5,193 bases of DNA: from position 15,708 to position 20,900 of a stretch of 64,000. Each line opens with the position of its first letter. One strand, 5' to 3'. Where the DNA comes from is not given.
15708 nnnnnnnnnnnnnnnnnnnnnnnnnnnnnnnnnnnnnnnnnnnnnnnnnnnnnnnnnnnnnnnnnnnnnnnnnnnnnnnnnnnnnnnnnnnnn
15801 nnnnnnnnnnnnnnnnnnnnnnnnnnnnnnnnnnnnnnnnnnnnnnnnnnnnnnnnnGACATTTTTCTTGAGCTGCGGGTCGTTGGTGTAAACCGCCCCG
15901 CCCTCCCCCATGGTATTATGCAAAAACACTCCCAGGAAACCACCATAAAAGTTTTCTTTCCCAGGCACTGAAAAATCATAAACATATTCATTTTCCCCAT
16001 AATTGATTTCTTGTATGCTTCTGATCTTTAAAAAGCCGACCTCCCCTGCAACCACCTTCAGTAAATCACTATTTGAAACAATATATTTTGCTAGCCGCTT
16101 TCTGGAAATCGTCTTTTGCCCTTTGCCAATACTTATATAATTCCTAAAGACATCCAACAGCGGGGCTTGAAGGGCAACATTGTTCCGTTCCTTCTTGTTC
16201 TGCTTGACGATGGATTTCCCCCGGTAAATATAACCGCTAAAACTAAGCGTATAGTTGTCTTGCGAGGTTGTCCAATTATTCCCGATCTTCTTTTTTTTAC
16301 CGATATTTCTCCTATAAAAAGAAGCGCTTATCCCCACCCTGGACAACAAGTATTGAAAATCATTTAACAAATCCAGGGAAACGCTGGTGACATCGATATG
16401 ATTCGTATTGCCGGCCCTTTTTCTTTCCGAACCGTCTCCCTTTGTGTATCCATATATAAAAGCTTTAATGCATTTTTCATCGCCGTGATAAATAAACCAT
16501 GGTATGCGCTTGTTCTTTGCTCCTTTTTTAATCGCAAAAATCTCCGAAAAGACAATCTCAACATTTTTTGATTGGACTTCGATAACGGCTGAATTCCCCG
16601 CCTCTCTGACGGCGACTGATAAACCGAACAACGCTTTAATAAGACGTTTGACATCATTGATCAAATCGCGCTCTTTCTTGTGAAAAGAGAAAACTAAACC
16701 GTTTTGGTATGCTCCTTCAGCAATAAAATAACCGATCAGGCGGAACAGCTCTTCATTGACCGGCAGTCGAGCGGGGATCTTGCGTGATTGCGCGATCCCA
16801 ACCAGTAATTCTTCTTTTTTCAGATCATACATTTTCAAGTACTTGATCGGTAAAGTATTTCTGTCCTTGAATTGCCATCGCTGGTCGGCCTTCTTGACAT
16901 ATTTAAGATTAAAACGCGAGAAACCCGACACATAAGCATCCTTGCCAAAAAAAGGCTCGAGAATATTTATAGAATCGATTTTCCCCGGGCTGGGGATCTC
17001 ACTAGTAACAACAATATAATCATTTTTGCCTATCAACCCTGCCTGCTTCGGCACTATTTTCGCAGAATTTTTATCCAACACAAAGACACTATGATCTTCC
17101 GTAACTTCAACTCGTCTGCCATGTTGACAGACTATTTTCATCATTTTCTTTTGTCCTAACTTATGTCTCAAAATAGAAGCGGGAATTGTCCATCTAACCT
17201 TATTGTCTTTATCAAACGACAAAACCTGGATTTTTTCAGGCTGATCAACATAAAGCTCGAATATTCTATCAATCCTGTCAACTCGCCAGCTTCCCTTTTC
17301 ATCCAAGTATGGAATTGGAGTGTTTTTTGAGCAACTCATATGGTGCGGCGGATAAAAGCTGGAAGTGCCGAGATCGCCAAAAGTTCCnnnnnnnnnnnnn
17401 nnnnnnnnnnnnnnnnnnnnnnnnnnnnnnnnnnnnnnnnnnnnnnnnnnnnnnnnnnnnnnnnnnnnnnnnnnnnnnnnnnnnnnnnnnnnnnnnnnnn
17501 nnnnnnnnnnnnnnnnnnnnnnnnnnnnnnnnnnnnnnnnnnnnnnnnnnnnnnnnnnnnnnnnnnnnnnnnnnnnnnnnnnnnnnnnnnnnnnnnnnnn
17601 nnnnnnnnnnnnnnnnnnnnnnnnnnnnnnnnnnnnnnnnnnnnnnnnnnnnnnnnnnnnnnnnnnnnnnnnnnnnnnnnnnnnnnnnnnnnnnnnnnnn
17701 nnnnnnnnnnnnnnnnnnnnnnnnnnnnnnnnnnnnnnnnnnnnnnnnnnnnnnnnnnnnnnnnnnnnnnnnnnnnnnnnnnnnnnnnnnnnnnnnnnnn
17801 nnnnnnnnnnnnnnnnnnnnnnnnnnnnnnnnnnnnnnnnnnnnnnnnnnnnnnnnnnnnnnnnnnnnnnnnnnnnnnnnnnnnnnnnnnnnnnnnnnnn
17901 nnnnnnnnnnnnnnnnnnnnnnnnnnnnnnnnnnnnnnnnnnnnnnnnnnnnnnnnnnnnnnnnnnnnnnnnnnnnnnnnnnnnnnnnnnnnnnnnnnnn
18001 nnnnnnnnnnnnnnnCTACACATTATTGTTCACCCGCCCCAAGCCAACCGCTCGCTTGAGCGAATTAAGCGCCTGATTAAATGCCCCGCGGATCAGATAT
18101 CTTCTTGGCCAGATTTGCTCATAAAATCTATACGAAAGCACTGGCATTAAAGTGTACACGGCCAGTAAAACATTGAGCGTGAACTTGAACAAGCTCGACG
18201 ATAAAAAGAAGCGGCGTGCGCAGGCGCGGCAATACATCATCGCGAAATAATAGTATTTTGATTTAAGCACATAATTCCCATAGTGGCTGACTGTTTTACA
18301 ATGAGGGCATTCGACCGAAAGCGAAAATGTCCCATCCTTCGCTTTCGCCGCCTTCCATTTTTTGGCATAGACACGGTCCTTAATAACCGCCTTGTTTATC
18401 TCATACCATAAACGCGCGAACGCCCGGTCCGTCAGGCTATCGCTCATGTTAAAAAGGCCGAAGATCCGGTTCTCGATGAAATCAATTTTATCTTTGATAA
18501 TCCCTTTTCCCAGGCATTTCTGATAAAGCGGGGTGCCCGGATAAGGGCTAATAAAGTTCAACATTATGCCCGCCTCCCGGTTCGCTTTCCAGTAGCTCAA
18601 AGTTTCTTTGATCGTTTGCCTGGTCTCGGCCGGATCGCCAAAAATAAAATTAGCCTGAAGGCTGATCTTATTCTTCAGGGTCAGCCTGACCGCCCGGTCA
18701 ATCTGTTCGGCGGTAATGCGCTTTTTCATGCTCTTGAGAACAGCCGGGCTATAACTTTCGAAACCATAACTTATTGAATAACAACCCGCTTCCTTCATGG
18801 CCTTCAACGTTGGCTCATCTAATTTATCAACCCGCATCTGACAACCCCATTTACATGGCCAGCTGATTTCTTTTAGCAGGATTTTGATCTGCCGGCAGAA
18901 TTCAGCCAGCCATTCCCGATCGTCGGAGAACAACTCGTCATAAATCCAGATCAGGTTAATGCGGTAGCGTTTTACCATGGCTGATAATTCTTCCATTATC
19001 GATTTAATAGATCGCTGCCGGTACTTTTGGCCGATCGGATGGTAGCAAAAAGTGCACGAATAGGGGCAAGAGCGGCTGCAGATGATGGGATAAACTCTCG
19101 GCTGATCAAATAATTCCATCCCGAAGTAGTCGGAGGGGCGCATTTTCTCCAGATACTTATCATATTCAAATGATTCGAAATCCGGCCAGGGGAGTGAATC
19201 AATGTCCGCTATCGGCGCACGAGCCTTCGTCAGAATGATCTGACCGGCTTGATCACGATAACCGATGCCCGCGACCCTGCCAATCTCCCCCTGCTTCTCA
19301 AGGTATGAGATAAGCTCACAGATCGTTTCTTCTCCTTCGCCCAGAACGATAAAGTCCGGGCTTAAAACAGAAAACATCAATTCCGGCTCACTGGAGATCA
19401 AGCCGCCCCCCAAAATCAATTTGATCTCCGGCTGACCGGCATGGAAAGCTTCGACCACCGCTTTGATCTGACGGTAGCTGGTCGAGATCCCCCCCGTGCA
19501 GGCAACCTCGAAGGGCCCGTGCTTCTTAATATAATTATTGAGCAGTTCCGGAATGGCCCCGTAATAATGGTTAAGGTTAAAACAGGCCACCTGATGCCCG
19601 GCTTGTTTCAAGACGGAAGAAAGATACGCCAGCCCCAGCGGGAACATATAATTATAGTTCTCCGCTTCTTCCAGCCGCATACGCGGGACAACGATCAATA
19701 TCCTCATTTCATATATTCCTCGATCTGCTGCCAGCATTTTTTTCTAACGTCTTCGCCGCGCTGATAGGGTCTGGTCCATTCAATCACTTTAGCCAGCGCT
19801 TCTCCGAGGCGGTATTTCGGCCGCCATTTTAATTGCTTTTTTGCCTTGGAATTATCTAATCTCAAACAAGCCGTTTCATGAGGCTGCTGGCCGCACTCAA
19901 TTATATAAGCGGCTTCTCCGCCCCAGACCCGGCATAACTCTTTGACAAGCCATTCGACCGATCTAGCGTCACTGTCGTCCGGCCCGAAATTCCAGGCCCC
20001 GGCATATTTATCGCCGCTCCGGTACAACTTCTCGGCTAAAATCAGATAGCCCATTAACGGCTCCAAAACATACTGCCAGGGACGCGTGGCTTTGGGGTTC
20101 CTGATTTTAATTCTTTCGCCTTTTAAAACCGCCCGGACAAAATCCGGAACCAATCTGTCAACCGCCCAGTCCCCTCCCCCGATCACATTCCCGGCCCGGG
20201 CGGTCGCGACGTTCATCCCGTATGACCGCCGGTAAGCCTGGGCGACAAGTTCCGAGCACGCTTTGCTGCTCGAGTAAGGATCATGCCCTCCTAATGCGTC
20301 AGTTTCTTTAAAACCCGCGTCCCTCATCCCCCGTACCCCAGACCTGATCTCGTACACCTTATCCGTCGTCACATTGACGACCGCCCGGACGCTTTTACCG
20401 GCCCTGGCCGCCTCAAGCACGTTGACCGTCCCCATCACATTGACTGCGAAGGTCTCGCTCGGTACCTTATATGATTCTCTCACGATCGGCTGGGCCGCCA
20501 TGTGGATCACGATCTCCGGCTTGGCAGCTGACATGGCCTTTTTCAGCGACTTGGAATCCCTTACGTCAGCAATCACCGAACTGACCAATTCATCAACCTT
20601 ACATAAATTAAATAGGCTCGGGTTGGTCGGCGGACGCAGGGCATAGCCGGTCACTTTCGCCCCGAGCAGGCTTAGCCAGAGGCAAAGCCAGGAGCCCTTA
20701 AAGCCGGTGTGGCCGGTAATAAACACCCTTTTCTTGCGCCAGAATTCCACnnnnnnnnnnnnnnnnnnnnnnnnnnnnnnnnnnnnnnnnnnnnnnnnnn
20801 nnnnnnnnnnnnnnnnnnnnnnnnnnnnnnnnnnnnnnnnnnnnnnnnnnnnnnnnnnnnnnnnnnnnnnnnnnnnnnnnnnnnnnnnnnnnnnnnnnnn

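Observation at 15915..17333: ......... intein inserted at the active site of a CDP-sugar 3-dehydrase (DdhC/RfbH)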

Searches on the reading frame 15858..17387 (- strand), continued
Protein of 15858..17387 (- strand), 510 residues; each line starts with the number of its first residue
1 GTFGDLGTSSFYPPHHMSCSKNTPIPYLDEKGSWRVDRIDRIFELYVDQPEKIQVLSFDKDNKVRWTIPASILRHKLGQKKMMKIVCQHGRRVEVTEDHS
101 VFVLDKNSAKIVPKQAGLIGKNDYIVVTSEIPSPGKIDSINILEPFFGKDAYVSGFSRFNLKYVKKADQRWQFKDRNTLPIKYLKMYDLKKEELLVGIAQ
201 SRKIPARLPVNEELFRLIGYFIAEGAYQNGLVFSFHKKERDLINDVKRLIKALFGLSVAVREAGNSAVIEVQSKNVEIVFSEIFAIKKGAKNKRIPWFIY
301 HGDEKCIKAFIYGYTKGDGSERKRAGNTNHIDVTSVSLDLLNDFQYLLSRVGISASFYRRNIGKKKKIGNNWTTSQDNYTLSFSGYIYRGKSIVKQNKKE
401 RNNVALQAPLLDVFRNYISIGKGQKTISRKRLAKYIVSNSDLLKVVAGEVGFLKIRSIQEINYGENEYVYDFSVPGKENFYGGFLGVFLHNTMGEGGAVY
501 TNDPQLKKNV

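Call 50: search_protein_representatives(alignment_id=A1)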
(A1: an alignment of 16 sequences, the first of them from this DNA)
Query: 16 sequences, 482 profile positions. Proteins with E-value up to 0.001 (for the whole library): 15195; up to 1e-10: 6185; up to 1e-30: 695. The best 150 are listed.
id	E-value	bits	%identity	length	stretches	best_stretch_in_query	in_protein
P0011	2.8e-215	731.9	-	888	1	1-482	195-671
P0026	4.2e-174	596.1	-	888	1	1-482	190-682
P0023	1.9e-169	580.7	-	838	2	1-389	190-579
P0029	2.5e-156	537.5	-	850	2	1-391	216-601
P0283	7.8e-152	522.7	-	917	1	1-482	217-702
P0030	3.4e-137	474.4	-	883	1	1-482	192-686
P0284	5.5e-134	463.8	-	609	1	1-382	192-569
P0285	7.8e-127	440.2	-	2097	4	13-482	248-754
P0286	3.9e-118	411.5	-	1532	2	12-482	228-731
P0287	1.2e-108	380.2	-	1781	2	35-482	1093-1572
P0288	1.3e-106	373.5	-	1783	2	36-482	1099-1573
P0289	3.3e-106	372.2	-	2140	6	36-482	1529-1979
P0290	6.5e-97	341.5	-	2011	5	2-482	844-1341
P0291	1.6e-96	340.2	-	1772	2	54-482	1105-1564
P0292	1.2e-95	337.4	-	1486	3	12-482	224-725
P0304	2.3e-72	260.6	-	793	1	11-482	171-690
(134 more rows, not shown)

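Call 51: search_protein_families(library=pfam, proteins=[P0283, P0284, P0285, P0286, P0292, P0304, P0287], max_evalue=0.00001)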
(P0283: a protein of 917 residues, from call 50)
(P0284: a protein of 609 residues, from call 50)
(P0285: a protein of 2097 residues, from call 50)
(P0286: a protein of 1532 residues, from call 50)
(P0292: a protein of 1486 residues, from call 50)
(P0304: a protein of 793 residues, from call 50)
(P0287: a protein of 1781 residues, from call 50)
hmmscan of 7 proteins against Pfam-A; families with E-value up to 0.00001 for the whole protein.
P0283 (917 aa): 3 families
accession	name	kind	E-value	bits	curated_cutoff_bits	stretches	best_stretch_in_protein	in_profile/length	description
PF01041.23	DegT_DnrJ_EryC1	-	2.4e-63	215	19.8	2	40-219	4-178/360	DegT/DnrJ/EryC1/StrS aminotransferase family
PF14890.11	Intein_splicing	-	5.8e-17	62.4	35.8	1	237-702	11-155/155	Intein splicing domain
PF14528.11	LAGLIDADG_3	-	6.1e-11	42.9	22.5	1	514-587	2-74/82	LAGLIDADG-like domain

P0284 (609 aa): 3 families
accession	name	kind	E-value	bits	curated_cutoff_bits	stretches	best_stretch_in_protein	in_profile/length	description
PF01041.23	DegT_DnrJ_EryC1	-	2e-36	126.4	19.8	1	17-192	6-177/360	DegT/DnrJ/EryC1/StrS aminotransferase family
PF14890.11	Intein_splicing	-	2.9e-11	43.9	35.8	1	229-441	24-141/155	Intein splicing domain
PF14528.11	LAGLIDADG_3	-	8.8e-11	42.4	22.5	1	490-551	2-68/82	LAGLIDADG-like domain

P0285 (2097 aa): 4 families
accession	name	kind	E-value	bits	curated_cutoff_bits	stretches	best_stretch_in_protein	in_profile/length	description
PF14890.11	Intein_splicing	-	6.3e-61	205.1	35.8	3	255-754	10-155/155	Intein splicing domain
PF14528.11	LAGLIDADG_3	-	2e-30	105.3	22.5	2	1105-1178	3-82/82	LAGLIDADG-like domain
PF00437.27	T2SSE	-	6.2e-25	88.1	24.9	2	1903-1966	193-257/370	Type II/IV secretion system protein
PF05204.19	Hom_end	-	5.6e-07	30.1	21.1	0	1093-1158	2-71/110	Homing endonuclease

P0286 (1532 aa): 3 families
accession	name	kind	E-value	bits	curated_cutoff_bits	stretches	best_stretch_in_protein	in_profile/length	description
PF14890.11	Intein_splicing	-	4.9e-44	150.3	35.8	2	888-1365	3-155/155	Intein splicing domain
PF00437.27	T2SSE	-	3e-23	82.5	24.9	1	745-877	103-222/370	Type II/IV secretion system protein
PF14528.11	LAGLIDADG_3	-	1.9e-22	79.8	22.5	2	1180-1252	3-82/82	LAGLIDADG-like domain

P0292 (1486 aa): 3 families
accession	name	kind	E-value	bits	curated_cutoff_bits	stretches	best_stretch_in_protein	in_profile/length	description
PF14890.11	Intein_splicing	-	4.8e-54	182.8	35.8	2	899-1331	8-155/155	Intein splicing domain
PF00437.27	T2SSE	-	1.6e-22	80.1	24.9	1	740-875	104-226/370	Type II/IV secretion system protein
PF14528.11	LAGLIDADG_3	-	7.4e-14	52.2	22.5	1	1195-1265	6-79/82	LAGLIDADG-like domain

P0304 (793 aa): 4 families
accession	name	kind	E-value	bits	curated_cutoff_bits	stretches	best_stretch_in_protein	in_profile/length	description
PF13307.12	Helicase_C_2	-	5.7e-39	134.3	25.3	2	685-779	68-164/170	Helicase C-terminal domain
PF14890.11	Intein_splicing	-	1.9e-24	86.7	35.8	1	186-690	16-155/155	Intein splicing domain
PF14528.11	LAGLIDADG_3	-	8e-12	45.7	22.5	1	465-534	1-65/82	LAGLIDADG-like domain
PF06777.17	HBB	-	6e-09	36.2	30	1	4-74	121-189/190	Helical and beta-bridge domain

P0287 (1781 aa): 4 families
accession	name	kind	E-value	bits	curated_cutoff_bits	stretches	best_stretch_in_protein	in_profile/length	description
PF14890.11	Intein_splicing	-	1.9e-49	167.9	35.8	2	514-1006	12-155/155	Intein splicing domain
PF14528.11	LAGLIDADG_3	-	1.2e-34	118.8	22.5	2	1373-1455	3-82/82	LAGLIDADG-like domain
PF00437.27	T2SSE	-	1.6e-07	30.7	24.9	0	415-491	104-180/370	Type II/IV secretion system protein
PF01079.26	Hint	-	6.9e-07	29.5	29.7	0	539-609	38-115/213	Hint module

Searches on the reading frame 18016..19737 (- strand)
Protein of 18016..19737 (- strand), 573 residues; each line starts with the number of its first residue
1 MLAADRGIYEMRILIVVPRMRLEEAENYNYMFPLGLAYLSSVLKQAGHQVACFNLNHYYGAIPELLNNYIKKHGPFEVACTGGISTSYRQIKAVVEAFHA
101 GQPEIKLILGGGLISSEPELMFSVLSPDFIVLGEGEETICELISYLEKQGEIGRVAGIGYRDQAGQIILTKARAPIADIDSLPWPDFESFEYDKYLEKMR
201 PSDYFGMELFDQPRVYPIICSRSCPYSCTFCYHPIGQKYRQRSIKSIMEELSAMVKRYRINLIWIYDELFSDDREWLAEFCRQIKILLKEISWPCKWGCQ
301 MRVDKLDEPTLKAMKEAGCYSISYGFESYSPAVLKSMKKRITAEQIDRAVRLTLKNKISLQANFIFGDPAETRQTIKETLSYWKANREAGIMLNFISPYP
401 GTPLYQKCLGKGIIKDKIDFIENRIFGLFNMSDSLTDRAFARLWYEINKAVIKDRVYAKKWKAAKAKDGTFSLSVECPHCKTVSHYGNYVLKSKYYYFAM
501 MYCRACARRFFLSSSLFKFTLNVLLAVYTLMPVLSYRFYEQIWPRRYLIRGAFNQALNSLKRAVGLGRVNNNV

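Call 15: search_protein_families(library=ncbifam, proteins=[window:18016-19737:-], max_evalue=0.00001)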
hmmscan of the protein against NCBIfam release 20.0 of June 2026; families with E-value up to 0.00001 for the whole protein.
window:18016-19737:- (573 aa): 23 families
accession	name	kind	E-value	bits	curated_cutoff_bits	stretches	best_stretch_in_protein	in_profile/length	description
TIGR03471.1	HpnJ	equivalog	2.8e-45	155.1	577.6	1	86-418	79-397/472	hopanoid biosynthesis associated radical SAM protein HpnJ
TIGR02026.1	BchE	equivalog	4.7e-44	151.1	481.35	1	12-418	1-397/497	magnesium-protoporphyrin IX monomethyl ester anaerobic oxidative cyclase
TIGR04072.2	rSAM_ladder_B12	equivalog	1.2e-38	132.9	360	2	215-423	180-387/443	lipid biosynthesis B12-binding/radical SAM protein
TIGR04479.1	bcpD_PhpK_rSAM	subfamily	9.7e-37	126.5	600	1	29-383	68-406/504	PhpK family radical SAM P-methyltransferase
NF050148.1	rSAM_ApyD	equivalog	2.5e-33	115.4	750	1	33-407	25-392/645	RiPP biosynthesis radical SAM protein ApyD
TIGR04014.1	B12_SAM_MJ_0865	equivalog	4.5e-31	108.1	360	1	106-432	69-382/434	methyl-coenzyme M reductase glutamine C-methyltransferase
NF038361.1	rSAM_Sden_1168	equivalog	6.9e-28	97.5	575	1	127-415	199-480/560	Sden_1168 family B12-binding radical SAM P-methyltransferase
TIGR03975.1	rSAM_ocin_1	subfamily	1.1e-26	93.5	281.85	1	93-380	146-424/606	RiPP maturation radical SAM C-methyltransferase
TIGR04295.1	B12_rSAM_oligo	hypoth_equivalog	2.4e-26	92.4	400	1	32-411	24-387/422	TIGR04295 family B12-binding domain-containing radical SAM protein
TIGR04013.1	B12_SAM_MJ_1487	hypoth_equivalog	3.1e-26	92.1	251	1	70-407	38-356/382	TIGR04013 family B12-binding domain/radical SAM domain-containing protein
NF033070.1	rSAM_AprD4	equivalog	1.1e-24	87.1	500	1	214-419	195-401/456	AprD4 family radical SAM diol-dehydratase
TIGR04385.1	B12_rSAM_cofa1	equivalog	4.6e-23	82.1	450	1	22-421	10-407/438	B12 lower ligand biosynthesis radical SAM protein BzaD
NF033712.0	B12_rSAM_KedN5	subfamily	2.1e-21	75.8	700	1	33-375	17-359/624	KedN5 family methylcobalamin-dependent radical SAM C-methyltransferase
TIGR04367.1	HpnR_B12_rSAM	equivalog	6.7e-16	57.9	650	1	11-406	1-371/490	hopanoid C-3 methylase HpnR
NF045585.1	rSAM_slr0320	equivalog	1.3e-12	47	775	1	89-387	123-410/511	photosystem II high light acclimation radical SAM protein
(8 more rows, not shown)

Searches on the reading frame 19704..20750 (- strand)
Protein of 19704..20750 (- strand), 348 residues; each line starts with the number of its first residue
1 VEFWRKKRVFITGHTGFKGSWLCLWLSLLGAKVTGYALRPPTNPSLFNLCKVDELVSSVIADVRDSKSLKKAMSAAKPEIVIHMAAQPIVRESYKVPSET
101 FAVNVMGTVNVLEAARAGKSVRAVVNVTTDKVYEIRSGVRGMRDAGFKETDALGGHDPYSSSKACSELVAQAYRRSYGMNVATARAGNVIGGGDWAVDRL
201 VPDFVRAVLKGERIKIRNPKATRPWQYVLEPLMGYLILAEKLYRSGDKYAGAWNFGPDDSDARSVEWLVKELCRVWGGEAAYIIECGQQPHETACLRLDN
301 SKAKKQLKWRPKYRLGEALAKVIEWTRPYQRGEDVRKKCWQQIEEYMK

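Call 15: search_protein_families(library=ncbifam, proteins=[window:19704-20750:-], max_evalue=0.00001)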
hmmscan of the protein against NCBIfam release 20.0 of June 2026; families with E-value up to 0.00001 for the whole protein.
window:19704-20750:- (348 aa): 20 families
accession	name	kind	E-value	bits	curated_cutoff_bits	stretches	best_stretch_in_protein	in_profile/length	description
TIGR02622.1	CDP_4_6_dhtase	equivalog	1.4e-140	468.4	278.45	1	3-347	1-352/352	CDP-glucose 4,6-dehydratase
TIGR01181.1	dTDP_gluc_dehyt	equivalog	5.7e-36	124.2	365.1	1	9-327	2-312/321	dTDP-glucose 4,6-dehydratase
TIGR04180.1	EDH_00030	hypoth_equivalog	1.6e-25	89.8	475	1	9-313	1-296/297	NAD-dependent 4,6-dehydratase LegB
TIGR01179.1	galE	equivalog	4.1e-23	81.7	262.3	1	9-191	2-178/332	UDP-glucose 4-epimerase GalE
NF007490.0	PRK10084.1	subfamily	2.6e-18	66.2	649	1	60-344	56-353/361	dTDP-glucose 4,6-dehydratase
NF007582.0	PRK10217.1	equivalog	2.7e-17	62.9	698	1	7-326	2-331/355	dTDP-glucose 4,6-dehydratase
TIGR01472.1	gmd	equivalog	3.8e-16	59.2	415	1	8-184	2-180/342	GDP-mannose 4,6-dehydratase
TIGR03466.1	HpnA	hypoth_equivalog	1.9e-12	46.7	367.65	1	8-194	2-175/327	hopanoid-associated sugar epimerase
NF042423.1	oxyalk_red_Shew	equivalog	5.8e-11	42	580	1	7-194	9-179/331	2-alkyl-3-oxoalkanoate reductase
TIGR01214.1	rmlD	equivalog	1.1e-10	41.1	224.05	1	45-175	32-140/285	dTDP-4-dehydrorhamnose reductase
NF011728.1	PRK15181.1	equivalog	1.9e-10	40.3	760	1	6-325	15-336/348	Vi polysaccharide biosynthesis UDP-N-acetylglucosaminuronic acid C-4 epimerase TviC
TIGR03589.1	PseB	equivalog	2e-10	40.2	407.75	1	54-132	53-128/324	UDP-N-acetylglucosamine 4,6-dehydratase (inverting)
NF007956.0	PRK10675.1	subfamily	1.2e-09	37.7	394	1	8-137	2-132/338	UDP-glucose 4-epimerase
TIGR01746.1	Thioester-redct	subfamily_domain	1.3e-09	37.8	213.35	1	79-210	90-219/371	thioester reductase domain-containing protein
NF042422.1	oxyalk_red_OleD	equivalog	1.4e-09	37.7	580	1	8-205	2-181/329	2-alkyl-3-oxoalkanoate reductase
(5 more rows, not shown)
